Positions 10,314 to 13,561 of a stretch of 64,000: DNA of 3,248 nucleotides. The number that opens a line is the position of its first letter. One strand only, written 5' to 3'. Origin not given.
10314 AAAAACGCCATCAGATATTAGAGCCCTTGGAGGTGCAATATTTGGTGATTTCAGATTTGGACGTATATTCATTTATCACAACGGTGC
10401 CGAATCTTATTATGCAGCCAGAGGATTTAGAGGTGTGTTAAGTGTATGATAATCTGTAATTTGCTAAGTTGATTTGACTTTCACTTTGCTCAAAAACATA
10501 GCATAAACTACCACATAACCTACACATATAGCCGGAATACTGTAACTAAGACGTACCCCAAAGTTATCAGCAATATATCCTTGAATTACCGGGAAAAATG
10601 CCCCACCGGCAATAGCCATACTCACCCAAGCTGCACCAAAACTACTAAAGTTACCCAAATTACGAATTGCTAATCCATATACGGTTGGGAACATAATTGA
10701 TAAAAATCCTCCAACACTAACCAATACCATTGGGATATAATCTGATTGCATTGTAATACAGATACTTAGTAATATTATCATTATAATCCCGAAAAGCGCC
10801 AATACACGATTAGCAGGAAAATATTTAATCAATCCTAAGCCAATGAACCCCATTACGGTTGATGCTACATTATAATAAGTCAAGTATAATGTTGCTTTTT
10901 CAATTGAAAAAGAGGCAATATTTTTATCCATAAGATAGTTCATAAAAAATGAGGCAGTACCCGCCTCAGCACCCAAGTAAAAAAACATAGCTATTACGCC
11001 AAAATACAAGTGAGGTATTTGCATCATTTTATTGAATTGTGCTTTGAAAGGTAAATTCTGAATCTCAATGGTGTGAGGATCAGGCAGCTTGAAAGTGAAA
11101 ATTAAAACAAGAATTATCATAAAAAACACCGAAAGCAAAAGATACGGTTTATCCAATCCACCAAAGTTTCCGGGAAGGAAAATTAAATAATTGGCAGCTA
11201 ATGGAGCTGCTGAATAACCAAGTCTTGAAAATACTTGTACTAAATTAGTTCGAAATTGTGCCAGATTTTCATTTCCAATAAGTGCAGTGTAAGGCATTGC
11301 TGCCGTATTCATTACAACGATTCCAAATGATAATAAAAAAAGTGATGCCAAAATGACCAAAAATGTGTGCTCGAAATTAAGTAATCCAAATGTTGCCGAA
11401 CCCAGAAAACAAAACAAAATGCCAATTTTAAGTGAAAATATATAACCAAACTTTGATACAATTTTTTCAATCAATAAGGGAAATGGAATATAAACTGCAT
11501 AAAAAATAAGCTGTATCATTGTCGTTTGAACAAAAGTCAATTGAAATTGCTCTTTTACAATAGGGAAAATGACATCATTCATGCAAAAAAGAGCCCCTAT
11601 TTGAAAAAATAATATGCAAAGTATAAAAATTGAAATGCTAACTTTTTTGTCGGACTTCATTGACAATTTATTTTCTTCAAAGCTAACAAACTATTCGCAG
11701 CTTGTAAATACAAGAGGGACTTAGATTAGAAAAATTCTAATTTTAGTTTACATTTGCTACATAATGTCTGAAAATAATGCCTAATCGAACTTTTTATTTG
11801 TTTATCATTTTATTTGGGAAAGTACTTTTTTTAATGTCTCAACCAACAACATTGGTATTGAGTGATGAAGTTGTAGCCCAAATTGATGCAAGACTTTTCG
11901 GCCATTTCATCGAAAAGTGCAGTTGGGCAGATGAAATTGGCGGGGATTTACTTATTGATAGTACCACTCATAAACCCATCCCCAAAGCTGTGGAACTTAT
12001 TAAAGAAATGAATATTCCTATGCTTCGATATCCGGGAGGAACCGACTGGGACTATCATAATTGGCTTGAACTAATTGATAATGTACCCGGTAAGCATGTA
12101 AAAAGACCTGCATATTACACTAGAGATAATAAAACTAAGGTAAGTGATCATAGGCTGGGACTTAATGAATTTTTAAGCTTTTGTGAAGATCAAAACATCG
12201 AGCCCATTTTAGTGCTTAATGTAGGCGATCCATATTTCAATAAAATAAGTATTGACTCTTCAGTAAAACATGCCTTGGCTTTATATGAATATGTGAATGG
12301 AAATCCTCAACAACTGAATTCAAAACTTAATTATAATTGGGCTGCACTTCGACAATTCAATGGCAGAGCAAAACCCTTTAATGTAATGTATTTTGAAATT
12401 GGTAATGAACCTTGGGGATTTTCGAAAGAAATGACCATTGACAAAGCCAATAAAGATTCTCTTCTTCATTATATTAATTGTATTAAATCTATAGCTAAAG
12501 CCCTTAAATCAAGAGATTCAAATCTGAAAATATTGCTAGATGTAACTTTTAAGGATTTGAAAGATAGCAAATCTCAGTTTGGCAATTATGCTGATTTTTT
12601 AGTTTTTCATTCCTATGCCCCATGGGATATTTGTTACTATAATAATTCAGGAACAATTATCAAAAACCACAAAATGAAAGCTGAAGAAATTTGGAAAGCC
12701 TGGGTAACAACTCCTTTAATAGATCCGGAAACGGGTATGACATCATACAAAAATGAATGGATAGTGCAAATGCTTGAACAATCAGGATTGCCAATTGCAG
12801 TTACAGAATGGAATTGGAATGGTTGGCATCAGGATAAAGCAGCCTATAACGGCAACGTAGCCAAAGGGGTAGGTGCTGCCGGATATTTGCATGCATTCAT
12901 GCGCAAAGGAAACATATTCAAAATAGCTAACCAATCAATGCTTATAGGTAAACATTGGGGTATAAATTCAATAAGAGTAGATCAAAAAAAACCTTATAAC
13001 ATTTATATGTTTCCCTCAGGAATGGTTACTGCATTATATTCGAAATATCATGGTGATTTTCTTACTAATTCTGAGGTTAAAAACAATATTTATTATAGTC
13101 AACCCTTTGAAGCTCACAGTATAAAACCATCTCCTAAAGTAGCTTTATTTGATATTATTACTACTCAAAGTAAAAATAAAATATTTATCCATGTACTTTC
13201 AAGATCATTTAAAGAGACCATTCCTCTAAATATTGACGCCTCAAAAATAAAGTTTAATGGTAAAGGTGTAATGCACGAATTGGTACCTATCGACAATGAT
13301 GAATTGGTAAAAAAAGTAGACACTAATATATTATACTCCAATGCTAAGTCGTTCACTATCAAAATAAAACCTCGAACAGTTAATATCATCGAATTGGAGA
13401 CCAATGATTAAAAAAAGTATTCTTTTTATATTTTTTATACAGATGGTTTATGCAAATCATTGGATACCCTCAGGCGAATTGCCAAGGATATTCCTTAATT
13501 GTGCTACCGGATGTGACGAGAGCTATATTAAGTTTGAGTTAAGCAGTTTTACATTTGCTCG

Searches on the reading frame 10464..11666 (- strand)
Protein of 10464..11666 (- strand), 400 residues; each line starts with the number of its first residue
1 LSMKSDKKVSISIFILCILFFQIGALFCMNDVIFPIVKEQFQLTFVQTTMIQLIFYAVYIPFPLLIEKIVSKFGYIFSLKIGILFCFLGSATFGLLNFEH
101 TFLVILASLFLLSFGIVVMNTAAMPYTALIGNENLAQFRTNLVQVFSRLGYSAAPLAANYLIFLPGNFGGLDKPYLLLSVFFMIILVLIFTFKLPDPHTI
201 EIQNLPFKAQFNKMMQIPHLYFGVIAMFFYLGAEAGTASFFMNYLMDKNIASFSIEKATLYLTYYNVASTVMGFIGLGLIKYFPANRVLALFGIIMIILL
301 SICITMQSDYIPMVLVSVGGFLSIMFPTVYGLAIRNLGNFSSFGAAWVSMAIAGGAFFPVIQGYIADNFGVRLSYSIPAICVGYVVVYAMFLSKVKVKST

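Call 50: search_protein_families(library=pfam, proteins=[window:10464-11666:-], max_evalue=0.00001)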
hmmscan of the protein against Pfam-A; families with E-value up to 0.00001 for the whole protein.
window:10464-11666:- (400 aa): 1 family
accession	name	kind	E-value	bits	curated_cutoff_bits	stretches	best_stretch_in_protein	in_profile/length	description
PF07690.21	MFS_1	-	1.6e-15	57.3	33.4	1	17-357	2-344/347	Major Facilitator Superfamily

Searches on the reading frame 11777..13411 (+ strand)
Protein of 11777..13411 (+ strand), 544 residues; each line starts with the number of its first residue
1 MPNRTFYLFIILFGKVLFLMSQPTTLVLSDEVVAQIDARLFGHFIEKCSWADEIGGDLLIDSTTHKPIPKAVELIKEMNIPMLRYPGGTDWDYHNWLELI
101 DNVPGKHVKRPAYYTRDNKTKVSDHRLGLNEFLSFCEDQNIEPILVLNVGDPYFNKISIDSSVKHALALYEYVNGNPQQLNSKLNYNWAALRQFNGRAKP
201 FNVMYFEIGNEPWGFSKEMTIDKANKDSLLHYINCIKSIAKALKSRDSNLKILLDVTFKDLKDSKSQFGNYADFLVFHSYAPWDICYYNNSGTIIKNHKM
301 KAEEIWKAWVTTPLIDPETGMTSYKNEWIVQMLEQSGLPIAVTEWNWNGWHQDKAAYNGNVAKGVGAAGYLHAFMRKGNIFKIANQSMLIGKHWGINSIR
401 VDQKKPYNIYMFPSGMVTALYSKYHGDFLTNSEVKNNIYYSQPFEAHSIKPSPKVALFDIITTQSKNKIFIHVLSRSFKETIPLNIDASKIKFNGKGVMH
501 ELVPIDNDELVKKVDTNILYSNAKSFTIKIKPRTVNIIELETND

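Call 50: search_protein_families(library=pfam, proteins=[window:11777-13411:+], max_evalue=0.00001)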
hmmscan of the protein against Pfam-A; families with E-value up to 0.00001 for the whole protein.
window:11777-13411:+ (544 aa): 0 families

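Call 73: search_protein_families(library=ncbifam, proteins=[window:11777-13411:+], max_evalue=0.001)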
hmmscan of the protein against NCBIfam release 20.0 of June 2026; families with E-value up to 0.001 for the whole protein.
window:11777-13411:+ (544 aa): 1 family
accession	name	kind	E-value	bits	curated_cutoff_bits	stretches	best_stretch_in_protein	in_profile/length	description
NF051901.1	ArabsyFurArfAAgro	equivalog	3.2e-20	72.5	625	1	27-253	7-208/502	arabinosylfuranosidase ArfA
